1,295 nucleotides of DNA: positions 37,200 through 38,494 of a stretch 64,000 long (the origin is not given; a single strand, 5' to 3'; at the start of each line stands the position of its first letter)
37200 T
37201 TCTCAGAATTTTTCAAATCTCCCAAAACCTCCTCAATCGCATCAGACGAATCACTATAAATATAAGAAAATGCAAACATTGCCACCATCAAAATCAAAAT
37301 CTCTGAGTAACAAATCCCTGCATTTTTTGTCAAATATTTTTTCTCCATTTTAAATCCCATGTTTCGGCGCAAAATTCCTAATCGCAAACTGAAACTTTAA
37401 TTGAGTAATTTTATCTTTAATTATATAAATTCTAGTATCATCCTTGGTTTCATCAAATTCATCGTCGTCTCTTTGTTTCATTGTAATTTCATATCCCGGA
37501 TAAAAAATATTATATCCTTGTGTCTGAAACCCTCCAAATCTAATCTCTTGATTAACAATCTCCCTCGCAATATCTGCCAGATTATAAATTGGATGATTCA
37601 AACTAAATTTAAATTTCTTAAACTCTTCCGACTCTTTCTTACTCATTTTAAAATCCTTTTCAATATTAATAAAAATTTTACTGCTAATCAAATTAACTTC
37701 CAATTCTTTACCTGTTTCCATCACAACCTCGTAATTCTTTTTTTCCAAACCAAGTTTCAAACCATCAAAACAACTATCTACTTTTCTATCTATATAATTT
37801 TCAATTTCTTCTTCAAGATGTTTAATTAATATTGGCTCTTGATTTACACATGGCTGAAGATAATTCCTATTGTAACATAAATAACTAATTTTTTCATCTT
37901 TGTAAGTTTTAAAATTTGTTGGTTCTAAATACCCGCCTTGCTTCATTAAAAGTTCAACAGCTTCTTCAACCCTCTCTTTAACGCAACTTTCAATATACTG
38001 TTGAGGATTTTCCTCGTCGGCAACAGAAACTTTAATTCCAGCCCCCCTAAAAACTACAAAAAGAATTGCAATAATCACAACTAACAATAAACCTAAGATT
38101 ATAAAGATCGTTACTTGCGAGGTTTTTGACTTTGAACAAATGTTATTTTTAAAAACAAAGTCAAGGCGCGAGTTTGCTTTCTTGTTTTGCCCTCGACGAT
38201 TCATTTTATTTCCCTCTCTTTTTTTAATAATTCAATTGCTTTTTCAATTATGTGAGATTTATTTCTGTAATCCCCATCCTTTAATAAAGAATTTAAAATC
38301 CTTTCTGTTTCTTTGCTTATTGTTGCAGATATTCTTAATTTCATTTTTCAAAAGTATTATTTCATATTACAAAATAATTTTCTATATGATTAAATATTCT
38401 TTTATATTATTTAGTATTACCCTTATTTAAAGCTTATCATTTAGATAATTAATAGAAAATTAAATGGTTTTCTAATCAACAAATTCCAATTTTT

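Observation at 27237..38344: Two paralogous modules pairing a pilin-like gene with a giant cysteine-rich envelope protein (one fused, one split), headed by an RHH gene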

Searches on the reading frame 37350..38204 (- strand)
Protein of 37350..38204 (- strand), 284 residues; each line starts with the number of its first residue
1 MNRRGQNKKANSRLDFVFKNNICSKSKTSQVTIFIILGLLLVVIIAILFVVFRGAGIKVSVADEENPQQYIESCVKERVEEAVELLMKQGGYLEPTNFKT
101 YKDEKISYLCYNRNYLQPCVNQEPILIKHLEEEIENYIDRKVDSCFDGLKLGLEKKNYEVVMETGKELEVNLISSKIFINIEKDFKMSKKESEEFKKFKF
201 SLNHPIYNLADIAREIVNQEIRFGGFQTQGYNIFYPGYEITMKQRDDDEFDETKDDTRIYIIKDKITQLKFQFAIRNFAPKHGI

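Call 4: search_protein_families(library=pfam, proteins=[window:37350-38204:-], max_evalue=1)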
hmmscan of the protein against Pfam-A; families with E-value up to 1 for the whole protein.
window:37350-38204:- (284 aa): 1 family
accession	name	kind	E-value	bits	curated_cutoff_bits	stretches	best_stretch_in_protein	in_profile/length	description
PF23764.1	Beta-barrel_GLAA-B_II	-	0.09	13.4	28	1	221-245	4-28/67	GLAA-B beta-barrel domain II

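Call 11: search_solved_structures(query=window:37350-38204:-, max_evalue=1)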
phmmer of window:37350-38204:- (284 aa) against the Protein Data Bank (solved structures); distinct sequences matched with E-value up to 1: 1.
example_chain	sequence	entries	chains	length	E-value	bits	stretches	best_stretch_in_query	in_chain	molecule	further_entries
4hqd_A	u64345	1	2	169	0.31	13.6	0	49-95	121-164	Engineered Protein OR265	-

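Call 26: find_homologous_proteins(query=window:37350-38204:-)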
Query window:37350-38204:- (284 aa): 100 proteins with E <= 0.001 among 1518 candidates.
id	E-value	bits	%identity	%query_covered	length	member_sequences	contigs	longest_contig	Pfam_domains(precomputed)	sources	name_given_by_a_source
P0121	3.6e-183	625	100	100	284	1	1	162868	-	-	-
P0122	1.5e-86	308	57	91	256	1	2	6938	-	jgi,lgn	-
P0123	7.3e-83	296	54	91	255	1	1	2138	-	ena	-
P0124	1.8e-73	265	50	98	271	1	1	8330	-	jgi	-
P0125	8.0e-67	243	49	92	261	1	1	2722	-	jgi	-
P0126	7.6e-65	237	48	79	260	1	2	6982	-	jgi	-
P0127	2.4e-62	229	44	98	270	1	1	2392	-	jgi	jgi:hypothetical protein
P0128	1.3e-61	226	46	91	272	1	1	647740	-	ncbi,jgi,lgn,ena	ncbi:MAG: hypothetical protein WC438_00845 [Candidatus Pacearchaeota archaeon]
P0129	1.8e-61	226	46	93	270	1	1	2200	-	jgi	jgi:hypothetical protein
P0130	2.3e-58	216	43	92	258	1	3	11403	-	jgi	-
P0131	2.7e-58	216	45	84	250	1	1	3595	-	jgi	-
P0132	1.3e-57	213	42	92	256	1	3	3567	-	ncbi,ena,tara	tara:strand:- start:274 stop:1044 length:771 start_codon:yes stop_codon:yes gene_type:complete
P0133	2.7e-57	212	46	88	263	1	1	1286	-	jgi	-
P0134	1.9e-55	206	43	77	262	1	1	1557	-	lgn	-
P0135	3.7e-55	205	41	98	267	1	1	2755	-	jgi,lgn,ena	-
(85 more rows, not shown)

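Call 34: predict_structure(alignment_id=A3)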
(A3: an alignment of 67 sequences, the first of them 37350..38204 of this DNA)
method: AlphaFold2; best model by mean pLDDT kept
length: 284 residues; sequences in the alignment: 67
mean_pLDDT: 88.1   pTM: 0.78
mean pLDDT of the five models: 88.1, 87.8, 87.7, 87.4, 87.4
residues with pLDDT >= 90: 213; 70-90: 18; 50-70: 37; < 50: 16
segments of 3 or more residues with pLDDT < 50: 12-15, 54-60
pLDDT, mean of each block of 10 residues (from residue 1): 51 51 60 92 94 55 89 97 98 97 96 92 98 98 97 97 97 98 98 98 98 98 94 97 72 79 98 90 53
secondary structure, 60 per line:
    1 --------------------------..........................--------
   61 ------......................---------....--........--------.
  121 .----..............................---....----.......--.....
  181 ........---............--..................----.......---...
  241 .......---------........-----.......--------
elements in order: H27-52 H67-88 E98-101 E104-111 H126-155 E159-162 E167-173 E176-188 E192-203 H206-223 H228-234 E238-244 E257-264 E270-276

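Call 36: fold_search(model_id=the predicted structure, library=pdb)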
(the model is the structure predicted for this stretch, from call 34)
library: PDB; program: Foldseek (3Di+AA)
matches with E <= 10: 972; with E <= 0.001: 0
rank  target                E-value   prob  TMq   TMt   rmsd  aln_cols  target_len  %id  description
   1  1nh2_D                2.3e-02  0.60  0.11  0.25  14.1        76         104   10  Crystal structure of a yeast TFIIA/TBP/DNA complex (released 2003-10-21)
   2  1ytf_D                2.6e-02  0.66  0.11  0.26  11.4        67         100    9  YEAST TFIIA/TBP/DNA COMPLEX (released 1996-06-20)
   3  5fyw_U                4.2e-02  0.44  0.11  0.29  16.2        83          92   12  Transcription initiation complex structures elucidate DNA opening (OC) (released 2016-05-18)
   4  8p0w_A                4.4e-02  0.23  0.12  0.16  18.6       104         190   12  Structure of the human Commander complex COMMD ring (released 2024-03-20)
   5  8f8q_G                4.7e-02  0.09  0.12  0.12  24.3       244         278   10  Cryo-EM structure of the CapZ-capped barbed end of F-actin (released 2023-06-07)
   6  7o4i_U                5.3e-02  0.41  0.11  0.25  14.2        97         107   10  Yeast RNA polymerase II transcription pre-initiation complex with initial transcription bubble (released 2021-06-16)
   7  8h1r_B                6.7e-02  0.57  0.16  0.24  18.6       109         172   14  Crystal structure of LptDE-YifL complex (released 2023-10-25)
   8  8rj3_H                7.1e-02  0.35  0.13  0.27  15.4        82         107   12  Human RAD52 open ring conformation (released 2024-04-24)
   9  7ds3_A                7.6e-02  0.09  0.12  0.12  23.0       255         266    7  Crystal structure of actin capping protein in complex with twinflin-2 C-terminus tail (released 2021-03-03)
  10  7pdz_F                7.6e-02  0.08  0.12  0.13  24.2       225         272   10  Structure of capping protein bound to the barbed end of a cytoplasmic actin filament (released 2021-09-01)
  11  7oha_L                8.0e-02  0.35  0.11  0.25  15.9       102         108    8  nucleosome with TBP and TFIIA bound at SHL +2 (released 2021-07-28)
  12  7r7j_A                8.0e-02  0.35  0.12  0.07  12.0        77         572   17  Crystal structure of RadD with ADP (released 2022-04-13)
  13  8vfq_B                9.6e-02  0.57  0.12  0.26   6.9        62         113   13  De novo design apixaban-binding protein: apx1049 (released 2024-12-25)
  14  3aaa_A                9.6e-02  0.09  0.12  0.13  22.8       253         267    8  Crystal Structure of Actin capping protein in complex with V-1 (released 2010-08-04)
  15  6jzf_B                1.1e-01  0.47  0.13  0.21   6.5        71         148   11  Structure of the intermembrane space region of PARC6 (released 2020-05-06)
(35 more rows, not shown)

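Call 48: search_protein_families(library=ncbifam, proteins=[window:37350-38204:-], max_evalue=1)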
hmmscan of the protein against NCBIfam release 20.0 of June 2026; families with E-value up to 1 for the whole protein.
window:37350-38204:- (284 aa): 0 families

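Call 50: search_solved_structures(query=A3, max_evalue=5)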
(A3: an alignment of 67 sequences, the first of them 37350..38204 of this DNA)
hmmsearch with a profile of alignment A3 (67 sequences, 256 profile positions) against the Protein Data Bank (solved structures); distinct sequences matched with E-value up to 5: 1.
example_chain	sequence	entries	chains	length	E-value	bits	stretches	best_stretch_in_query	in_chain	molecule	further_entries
1x4r_A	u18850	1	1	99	0.3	13.5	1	116-165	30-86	Parp14 protein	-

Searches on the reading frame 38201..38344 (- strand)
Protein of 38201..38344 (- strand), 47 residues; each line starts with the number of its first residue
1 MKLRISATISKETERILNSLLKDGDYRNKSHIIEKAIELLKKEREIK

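Call 4: search_protein_families(library=pfam, proteins=[window:38201-38344:-], max_evalue=1)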
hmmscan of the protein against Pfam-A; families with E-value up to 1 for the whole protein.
window:38201-38344:- (47 aa): 2 families
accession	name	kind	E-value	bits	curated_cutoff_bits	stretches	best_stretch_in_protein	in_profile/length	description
PF01402.27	RHH_1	-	0.0034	17.7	20.5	1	4-42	1-38/39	Ribbon-helix-helix protein, copG family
PF17898.6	GerD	-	0.025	15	29.5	1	5-33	38-66/114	Spore germination GerD central core domain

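Call 48: search_protein_families(library=ncbifam, proteins=[window:38201-38344:-], max_evalue=1)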
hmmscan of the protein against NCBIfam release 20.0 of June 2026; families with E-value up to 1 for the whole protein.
window:38201-38344:- (47 aa): 4 families
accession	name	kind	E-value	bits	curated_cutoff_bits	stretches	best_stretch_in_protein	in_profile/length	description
TIGR02606.1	antidote_CC2985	hypoth_equivalog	0.00071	19.6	46.2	1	5-45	2-41/70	type II toxin-antitoxin system ParD family antitoxin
NF040801.1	spore_GerD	equivalog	0.0096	15.4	100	1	5-39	97-131/174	spore germination lipoprotein GerD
NF041522.1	TPR_sll0314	equivalog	0.025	13.8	225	1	7-39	15-47/275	Sll0314/Alr1548 family TPR repeat-containing protein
NF008393.0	PRK11191.1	equivalog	0.045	14.1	82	1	8-37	9-38/134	ribonuclease E inhibitor RraB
